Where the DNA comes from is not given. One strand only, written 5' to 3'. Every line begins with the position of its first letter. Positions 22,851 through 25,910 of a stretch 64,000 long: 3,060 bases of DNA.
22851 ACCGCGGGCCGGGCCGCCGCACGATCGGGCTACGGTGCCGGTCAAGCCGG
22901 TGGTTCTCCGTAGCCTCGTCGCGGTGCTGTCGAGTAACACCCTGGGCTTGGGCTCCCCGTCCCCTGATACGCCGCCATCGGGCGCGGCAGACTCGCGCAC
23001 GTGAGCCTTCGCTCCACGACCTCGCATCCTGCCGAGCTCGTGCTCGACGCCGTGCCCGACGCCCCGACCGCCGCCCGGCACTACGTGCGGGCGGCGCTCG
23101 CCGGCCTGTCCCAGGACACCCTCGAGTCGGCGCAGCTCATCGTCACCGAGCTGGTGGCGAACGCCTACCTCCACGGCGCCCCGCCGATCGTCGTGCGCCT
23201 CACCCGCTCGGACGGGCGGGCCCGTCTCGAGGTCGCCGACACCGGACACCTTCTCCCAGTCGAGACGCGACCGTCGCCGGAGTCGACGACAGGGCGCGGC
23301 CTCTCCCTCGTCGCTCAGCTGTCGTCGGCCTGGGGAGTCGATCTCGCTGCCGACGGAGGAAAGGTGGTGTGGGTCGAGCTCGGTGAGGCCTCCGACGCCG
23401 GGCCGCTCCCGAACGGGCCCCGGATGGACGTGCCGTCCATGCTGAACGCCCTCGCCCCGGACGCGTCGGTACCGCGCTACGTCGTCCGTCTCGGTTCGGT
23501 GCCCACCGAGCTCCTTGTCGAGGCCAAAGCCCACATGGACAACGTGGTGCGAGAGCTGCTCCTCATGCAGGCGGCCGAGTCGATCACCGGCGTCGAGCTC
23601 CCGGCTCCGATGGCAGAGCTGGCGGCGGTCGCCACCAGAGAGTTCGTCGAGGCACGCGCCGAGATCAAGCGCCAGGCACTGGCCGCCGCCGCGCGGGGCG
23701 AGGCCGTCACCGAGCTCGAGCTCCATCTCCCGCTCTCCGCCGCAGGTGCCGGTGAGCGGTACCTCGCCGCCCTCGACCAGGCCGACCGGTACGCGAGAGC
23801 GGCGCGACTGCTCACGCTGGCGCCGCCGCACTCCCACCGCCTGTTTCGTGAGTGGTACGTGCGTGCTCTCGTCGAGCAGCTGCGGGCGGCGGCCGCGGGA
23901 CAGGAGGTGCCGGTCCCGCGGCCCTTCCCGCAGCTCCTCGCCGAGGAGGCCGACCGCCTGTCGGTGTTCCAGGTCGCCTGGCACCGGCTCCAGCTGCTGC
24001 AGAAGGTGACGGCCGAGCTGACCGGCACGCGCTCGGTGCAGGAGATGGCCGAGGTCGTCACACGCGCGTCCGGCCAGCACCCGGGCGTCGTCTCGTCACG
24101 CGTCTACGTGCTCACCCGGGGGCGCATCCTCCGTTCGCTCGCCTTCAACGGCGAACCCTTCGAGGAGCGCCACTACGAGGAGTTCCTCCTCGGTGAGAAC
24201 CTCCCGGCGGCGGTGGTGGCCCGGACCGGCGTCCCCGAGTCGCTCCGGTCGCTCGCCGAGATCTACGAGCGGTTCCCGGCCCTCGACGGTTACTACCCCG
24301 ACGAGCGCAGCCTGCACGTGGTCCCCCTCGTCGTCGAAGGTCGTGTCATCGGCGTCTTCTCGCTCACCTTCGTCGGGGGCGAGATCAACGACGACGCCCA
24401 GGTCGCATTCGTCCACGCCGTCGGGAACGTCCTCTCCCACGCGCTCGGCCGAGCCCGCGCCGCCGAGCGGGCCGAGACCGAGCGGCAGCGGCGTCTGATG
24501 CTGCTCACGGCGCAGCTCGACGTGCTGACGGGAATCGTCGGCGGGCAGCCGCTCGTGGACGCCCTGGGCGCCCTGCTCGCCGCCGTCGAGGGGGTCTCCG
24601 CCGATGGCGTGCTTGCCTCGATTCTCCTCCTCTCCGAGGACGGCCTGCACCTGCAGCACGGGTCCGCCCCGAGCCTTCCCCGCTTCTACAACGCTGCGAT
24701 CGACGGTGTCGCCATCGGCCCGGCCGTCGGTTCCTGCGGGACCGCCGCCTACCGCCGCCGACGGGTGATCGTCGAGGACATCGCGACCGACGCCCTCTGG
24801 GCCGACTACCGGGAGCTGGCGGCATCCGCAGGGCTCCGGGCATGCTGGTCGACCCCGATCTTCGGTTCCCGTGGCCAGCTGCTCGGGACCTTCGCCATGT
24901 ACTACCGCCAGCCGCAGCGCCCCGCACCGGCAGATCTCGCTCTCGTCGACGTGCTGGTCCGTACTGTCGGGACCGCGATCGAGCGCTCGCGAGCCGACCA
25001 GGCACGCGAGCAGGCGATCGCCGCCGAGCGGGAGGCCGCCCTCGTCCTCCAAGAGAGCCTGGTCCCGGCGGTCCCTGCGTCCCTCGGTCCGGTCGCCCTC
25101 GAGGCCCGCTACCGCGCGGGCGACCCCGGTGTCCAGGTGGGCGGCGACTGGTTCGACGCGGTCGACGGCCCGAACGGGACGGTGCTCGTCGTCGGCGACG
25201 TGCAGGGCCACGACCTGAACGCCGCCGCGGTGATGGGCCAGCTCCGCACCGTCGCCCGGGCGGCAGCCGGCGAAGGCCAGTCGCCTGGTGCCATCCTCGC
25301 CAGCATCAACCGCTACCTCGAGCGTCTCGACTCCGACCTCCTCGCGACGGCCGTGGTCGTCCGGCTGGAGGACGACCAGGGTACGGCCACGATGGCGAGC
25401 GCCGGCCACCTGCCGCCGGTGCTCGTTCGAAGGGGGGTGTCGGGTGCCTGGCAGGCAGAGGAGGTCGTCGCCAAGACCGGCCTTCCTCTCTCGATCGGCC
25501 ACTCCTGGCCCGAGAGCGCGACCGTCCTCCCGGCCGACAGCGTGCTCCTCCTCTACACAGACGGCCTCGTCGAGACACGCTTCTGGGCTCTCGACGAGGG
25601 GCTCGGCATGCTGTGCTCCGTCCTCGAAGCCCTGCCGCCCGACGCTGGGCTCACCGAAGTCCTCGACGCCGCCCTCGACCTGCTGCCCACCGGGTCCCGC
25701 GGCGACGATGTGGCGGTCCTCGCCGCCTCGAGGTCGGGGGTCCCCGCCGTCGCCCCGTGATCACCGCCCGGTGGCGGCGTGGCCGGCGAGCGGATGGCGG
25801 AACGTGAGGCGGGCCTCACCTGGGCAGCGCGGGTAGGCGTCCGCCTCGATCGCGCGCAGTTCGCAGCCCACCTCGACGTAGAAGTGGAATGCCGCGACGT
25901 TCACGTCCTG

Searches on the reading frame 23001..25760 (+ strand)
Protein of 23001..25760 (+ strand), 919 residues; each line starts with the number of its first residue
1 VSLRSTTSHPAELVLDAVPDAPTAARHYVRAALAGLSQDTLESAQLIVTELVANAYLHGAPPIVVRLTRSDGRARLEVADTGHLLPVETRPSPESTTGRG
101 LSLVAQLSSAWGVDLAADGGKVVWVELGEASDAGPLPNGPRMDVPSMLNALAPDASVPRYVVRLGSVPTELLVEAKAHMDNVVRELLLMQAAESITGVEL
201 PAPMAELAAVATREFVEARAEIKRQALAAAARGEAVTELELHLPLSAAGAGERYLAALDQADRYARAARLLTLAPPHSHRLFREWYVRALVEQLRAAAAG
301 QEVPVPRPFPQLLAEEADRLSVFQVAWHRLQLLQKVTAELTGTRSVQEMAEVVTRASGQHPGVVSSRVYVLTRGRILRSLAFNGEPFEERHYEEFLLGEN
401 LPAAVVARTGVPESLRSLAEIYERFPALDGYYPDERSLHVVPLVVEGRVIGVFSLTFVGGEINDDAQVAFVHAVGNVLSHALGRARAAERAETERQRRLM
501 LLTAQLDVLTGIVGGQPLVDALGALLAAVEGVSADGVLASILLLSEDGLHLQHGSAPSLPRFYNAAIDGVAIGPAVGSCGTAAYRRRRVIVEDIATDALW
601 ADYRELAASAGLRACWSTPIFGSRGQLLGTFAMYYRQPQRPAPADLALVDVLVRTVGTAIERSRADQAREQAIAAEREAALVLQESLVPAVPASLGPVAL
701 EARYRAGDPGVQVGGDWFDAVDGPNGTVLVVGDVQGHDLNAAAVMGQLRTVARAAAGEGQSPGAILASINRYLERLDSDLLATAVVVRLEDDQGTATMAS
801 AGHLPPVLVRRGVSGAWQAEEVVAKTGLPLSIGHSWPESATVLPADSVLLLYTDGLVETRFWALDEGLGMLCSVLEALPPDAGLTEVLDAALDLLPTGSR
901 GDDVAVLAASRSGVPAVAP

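Call 7: search_protein_families(library=pfam, proteins=[window:23001-25760:+], max_evalue=0.01)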
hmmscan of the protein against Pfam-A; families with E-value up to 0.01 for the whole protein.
window:23001-25760:+ (919 aa): 6 families
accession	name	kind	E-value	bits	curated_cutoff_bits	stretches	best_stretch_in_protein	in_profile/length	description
PF07228.17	SpoIIE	-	2.5e-41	142.2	25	1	725-911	3-191/192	Stage II sporulation protein E (SpoIIE)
PF13185.12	GAF_2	-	6.9e-24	85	28.6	2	522-661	8-136/136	GAF domain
PF01590.32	GAF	-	1.9e-17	64.5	22.4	1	539-660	22-133/133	GAF domain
PF13581.12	HATPase_c_2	-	7.7e-12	45.8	27.4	1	20-125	6-125/127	Histidine kinase-like ATPase domain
PF02518.31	HATPase_c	-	4.9e-08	33.8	26.4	1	44-127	6-107/111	Histidine kinase-, DNA gyrase B-, and HSP90-like ATPase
PF13492.12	GAF_3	-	1.2e-05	26.2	27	0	435-482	80-127/129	GAF domain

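Call 19: find_homologous_proteins(query=window:23001-25757:+, max_evalue=1e-50)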
Query window:23001-25757:+ (919 aa): 319 proteins with E <= 1e-50 among 8000 candidates; the best 120 are listed.
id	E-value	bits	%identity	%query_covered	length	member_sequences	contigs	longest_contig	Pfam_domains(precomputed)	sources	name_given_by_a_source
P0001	0.0e+0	1786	91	100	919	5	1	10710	PF13185.13,PF01590.33,PF13581.13,PF02518.32,PF13492.13,PF07228.18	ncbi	-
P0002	0.0e+0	1115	61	98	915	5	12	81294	PF13185.13,PF01590.33,PF13581.13,PF13492.13,PF07228.18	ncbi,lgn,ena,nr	ncbi:MAG TPA: SpoIIE family protein phosphatase [Mycobacteriales bacterium]|nr:SpoIIE family protein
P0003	0.0e+0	1104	61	98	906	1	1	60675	PF13185.13,PF01590.33,PF13581.13,PF07228.18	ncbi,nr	ncbi:MAG TPA: SpoIIE family protein phosphatase [Mycobacteriales bacterium]|nr:SpoIIE family protein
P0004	0.0e+0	1089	60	98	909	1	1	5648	PF13185.13,PF01590.33,PF13581.13,PF13492.13,PF07228.18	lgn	-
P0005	0.0e+0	1088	60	98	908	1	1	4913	PF13185.13,PF01590.33,PF13581.13,PF13492.13,PF07228.18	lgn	-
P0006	0.0e+0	1088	59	98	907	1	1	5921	PF13185.13,PF01590.33,PF13581.13,PF02518.32,PF13492.13,PF07228.18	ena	-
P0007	0.0e+0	1085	60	98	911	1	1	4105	PF13185.13,PF01590.33,PF13581.13,PF02518.32,PF07228.18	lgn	-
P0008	0.0e+0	1083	59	98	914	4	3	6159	PF13185.13,PF01590.33,PF13581.13,PF13492.13,PF07228.18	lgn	-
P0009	0.0e+0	1042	56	98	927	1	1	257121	PF13185.13,PF01590.33,PF13581.13,PF02518.32,PF07228.18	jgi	jgi:GAF domain-containing protein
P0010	0.0e+0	1040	57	99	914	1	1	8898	PF13185.13,PF01590.33,PF13581.13,PF02518.32,PF13492.13,PF07228.18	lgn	-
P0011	0.0e+0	1025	57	98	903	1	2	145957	PF13185.13,PF01590.33,PF13581.13,PF02518.32,PF13492.13,PF07228.18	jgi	jgi:GAF domain-containing protein/anti-sigma regulatory factor (Ser/Thr protein kinase)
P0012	1.3e-298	1011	56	97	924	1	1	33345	PF13185.13,PF01590.33,PF13581.13,PF02518.32,PF13492.13,PF07228.18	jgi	jgi:GAF domain-containing protein/anti-sigma regulatory factor (Ser/Thr protein kinase)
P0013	5.2e-296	1002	56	98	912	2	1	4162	PF13185.13,PF01590.33,PF13581.13,PF02518.32,PF07228.18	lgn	-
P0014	6.6e-294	995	56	98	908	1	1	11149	PF13185.13,PF01590.33,PF13581.13,PF13492.13,PF07228.18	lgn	-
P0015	7.3e-292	989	54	98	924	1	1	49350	PF13185.13,PF01590.33,PF13581.13,PF02518.32,PF07228.18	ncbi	-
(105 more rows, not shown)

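Call 21: find_encoding_contigs(protein=P0001, flank=10000, max_places=6)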
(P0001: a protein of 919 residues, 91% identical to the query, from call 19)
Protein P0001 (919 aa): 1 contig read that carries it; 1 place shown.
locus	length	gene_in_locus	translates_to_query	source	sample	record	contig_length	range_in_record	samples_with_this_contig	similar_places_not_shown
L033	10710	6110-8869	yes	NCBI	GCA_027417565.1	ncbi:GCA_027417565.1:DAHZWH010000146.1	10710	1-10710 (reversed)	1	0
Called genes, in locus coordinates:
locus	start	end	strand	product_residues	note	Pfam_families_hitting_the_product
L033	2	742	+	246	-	?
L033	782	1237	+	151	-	PF00383:dCMP_cyt_deam_1, PF14437:MafB19-deam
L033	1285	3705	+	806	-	PF00890:FAD_binding_2 (weak), PF01266:DAO, PF16350:FAO_M, PF01571:GCV_T, PF08669:GCV_T_C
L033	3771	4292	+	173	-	-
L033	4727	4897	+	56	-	-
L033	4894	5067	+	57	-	-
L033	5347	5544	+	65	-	PF07927:HicA_toxin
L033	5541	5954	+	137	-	-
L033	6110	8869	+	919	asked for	PF13581:HATPase_c_2, PF02518:HATPase_c (faint), PF13185:GAF_2 (weak), PF13492:GAF_3 (faint), PF01590:GAF, PF13185:GAF_2, PF07228:SpoIIE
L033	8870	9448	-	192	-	PF00583:Acetyltransf_1, PF13508:Acetyltransf_7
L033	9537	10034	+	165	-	PF08768:THAP4_heme-bd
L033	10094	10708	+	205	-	?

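Call 22: find_encoding_contigs(protein=P0002, flank=10000, max_places=4)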
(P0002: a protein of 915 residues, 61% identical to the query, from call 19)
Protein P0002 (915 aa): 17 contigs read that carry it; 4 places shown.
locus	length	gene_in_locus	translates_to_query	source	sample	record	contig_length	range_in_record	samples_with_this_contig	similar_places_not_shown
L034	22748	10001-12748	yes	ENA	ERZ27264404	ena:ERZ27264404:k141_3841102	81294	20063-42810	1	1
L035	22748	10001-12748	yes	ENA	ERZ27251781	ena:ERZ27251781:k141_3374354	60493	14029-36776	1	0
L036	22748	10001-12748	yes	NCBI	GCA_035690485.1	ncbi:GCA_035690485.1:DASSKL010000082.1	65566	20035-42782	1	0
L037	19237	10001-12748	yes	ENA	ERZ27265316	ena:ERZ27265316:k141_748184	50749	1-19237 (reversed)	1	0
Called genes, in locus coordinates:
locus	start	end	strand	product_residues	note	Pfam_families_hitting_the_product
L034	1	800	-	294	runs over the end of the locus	PF00561:Abhydrolase_1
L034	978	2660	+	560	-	PF00682:HMGL-like, PF22615:IPMS_D2, PF08502:LeuA_dimer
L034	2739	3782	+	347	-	PF00180:Iso_dh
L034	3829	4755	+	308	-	PF01063:Aminotran_4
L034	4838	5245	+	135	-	PF00571:CBS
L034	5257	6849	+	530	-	PF00682:HMGL-like, PF22617:HCS_D2, PF08502:LeuA_dimer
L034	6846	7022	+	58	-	-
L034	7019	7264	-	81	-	-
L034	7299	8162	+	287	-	PF10370:Rv2993c-like_N, PF01557:FAA_hydrolase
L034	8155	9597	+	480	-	PF00749:tRNA-synt_1c, PF19269:Anticodon_2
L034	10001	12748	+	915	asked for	PF13581:HATPase_c_2, PF13185:GAF_2, PF13492:GAF_3 (faint), PF01590:GAF, PF13185:GAF_2, PF07228:SpoIIE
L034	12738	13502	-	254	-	PF00561:Abhydrolase_1 (weak), PF12697:Abhydrolase_6 (faint), PF20408:Abhydrolase_11 (weak), PF12146:Hydrolase_4 (faint)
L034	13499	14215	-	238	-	PF09339:HTH_IclR, PF01614:IclR_C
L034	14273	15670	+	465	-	PF00330:Aconitase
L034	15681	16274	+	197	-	PF00694:Aconitase_C, PF27512:LeuD, PF27434:LeuD_C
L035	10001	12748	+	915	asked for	PF13581:HATPase_c_2, PF13185:GAF_2, PF13492:GAF_3 (faint), PF01590:GAF, PF13185:GAF_2, PF07228:SpoIIE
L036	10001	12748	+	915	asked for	PF13581:HATPase_c_2, PF13185:GAF_2, PF13492:GAF_3 (faint), PF01590:GAF, PF13185:GAF_2, PF07228:SpoIIE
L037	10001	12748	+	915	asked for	PF13581:HATPase_c_2, PF13185:GAF_2, PF13492:GAF_3 (faint), PF01590:GAF, PF13185:GAF_2, PF07228:SpoIIE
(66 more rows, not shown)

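Call 32: search_protein_families(library=pfam, proteins=[L033:4497-4730:+, L033:4727-4897:+, L033:4894-5067:+, L033:5347-5544:+, L033:5541-5954:+], max_evalue=0.05)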
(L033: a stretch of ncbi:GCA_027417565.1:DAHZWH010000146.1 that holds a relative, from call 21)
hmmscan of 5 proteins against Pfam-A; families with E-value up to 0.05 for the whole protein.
L033:4497-4730:+ (78 aa): 0 families

L033:4727-4897:+ (56 aa): 0 families

L033:4894-5067:+ (57 aa): 0 families

L033:5347-5544:+ (65 aa): 1 family
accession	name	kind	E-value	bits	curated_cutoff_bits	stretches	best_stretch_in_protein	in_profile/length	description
PF07927.17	HicA_toxin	-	2.3e-07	31.3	27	1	5-51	3-53/58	HicA toxin of bacterial toxin-antitoxin,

L033:5541-5954:+ (137 aa): 6 families
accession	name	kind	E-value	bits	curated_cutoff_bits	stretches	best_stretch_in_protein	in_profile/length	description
PF13384.12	HTH_23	-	0.00048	20.3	24.6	1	103-132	12-40/50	Homeodomain-like domain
PF08281.18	Sigma70_r4_2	-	0.00093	19.2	25.7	1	104-134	21-51/54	Sigma-70, region 4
PF04545.22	Sigma70_r4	-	0.0012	18.7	24.1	1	107-133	18-44/50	Sigma-70, region 4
PF20432.4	Xre-like-HTH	-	0.0016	19.1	25.8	1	89-123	3-37/63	Antitoxin Xre-like helix-turn-helix domain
PF01381.28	HTH_3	-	0.011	16.2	23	1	106-128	6-28/55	Helix-turn-helix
PF21531.3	Rv2175c_wHTH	-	0.023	15.1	27.1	0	106-129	12-35/57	DNA-binding protein Rv2175c, wHTH domain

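Call 44: find_encoding_contigs(protein=window:23001-25760:+, flank=5000, max_places=10)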
Protein window:23001-25760:+ (919 aa): 5 contigs read that carry it; 3 places shown.
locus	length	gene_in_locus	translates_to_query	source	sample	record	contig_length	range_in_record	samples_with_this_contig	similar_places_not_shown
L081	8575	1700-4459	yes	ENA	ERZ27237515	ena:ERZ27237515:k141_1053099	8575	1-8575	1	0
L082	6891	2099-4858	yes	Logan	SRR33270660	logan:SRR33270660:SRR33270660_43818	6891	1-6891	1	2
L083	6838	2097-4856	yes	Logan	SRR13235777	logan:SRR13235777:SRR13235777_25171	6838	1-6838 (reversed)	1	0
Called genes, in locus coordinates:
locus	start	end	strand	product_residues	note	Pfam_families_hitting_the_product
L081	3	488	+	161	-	?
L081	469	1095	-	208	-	-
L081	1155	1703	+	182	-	-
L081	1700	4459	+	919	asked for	PF13581:HATPase_c_2, PF02518:HATPase_c, PF13185:GAF_2 (weak), PF13492:GAF_3 (faint), PF01590:GAF, PF13185:GAF_2, PF07228:SpoIIE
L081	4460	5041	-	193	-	PF00583:Acetyltransf_1, PF13508:Acetyltransf_7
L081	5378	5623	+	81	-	PF08768:THAP4_heme-bd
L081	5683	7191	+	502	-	PF01523:PmbA_TldD_1st, PF19289:PmbA_TldD_3rd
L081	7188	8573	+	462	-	PF19289:PmbA_TldD_3rd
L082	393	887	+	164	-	-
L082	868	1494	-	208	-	-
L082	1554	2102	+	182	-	-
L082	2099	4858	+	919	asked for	PF13581:HATPase_c_2, PF02518:HATPase_c, PF13185:GAF_2 (weak), PF13492:GAF_3 (faint), PF01590:GAF, PF13185:GAF_2, PF07228:SpoIIE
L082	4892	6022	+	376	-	PF08768:THAP4_heme-bd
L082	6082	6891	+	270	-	?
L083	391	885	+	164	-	-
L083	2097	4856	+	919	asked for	PF13581:HATPase_c_2, PF02518:HATPase_c, PF13185:GAF_2 (weak), PF13492:GAF_3 (faint), PF01590:GAF, PF13185:GAF_2, PF07228:SpoIIE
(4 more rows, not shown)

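Call 101: search_protein_families(library=phrogs, proteins=[L033:4497-4730:+, L033:4727-4897:+, L033:4894-5067:+], max_evalue=0.5)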
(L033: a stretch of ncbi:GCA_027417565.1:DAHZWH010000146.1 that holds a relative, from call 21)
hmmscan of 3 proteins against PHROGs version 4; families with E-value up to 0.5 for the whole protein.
L033:4497-4730:+ (78 aa): 0 families

L033:4727-4897:+ (56 aa): 2 families
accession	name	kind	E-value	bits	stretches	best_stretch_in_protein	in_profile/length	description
phrog_66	-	integration and excision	0.11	13.1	1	2-50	90-138/412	excisionase and transcriptional regulator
phrog_11915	-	unknown function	0.43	11.4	0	21-34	13-26/37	-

L033:4894-5067:+ (57 aa): 2 families
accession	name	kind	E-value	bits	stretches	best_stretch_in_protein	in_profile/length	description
phrog_17920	-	unknown function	0.042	15.2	1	17-40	31-54/61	-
phrog_35367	-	unknown function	0.2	10.3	1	2-41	683-722/1106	-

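Call 102: search_protein_families(library=pfam, proteins=[L033:4497-4730:+, L033:4727-4897:+, L033:4894-5067:+], max_evalue=5)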
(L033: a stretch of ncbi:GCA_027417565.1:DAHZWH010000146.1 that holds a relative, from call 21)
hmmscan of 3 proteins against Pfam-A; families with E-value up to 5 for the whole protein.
L033:4497-4730:+ (78 aa): 0 families

L033:4727-4897:+ (56 aa): 0 families

L033:4894-5067:+ (57 aa): 0 families
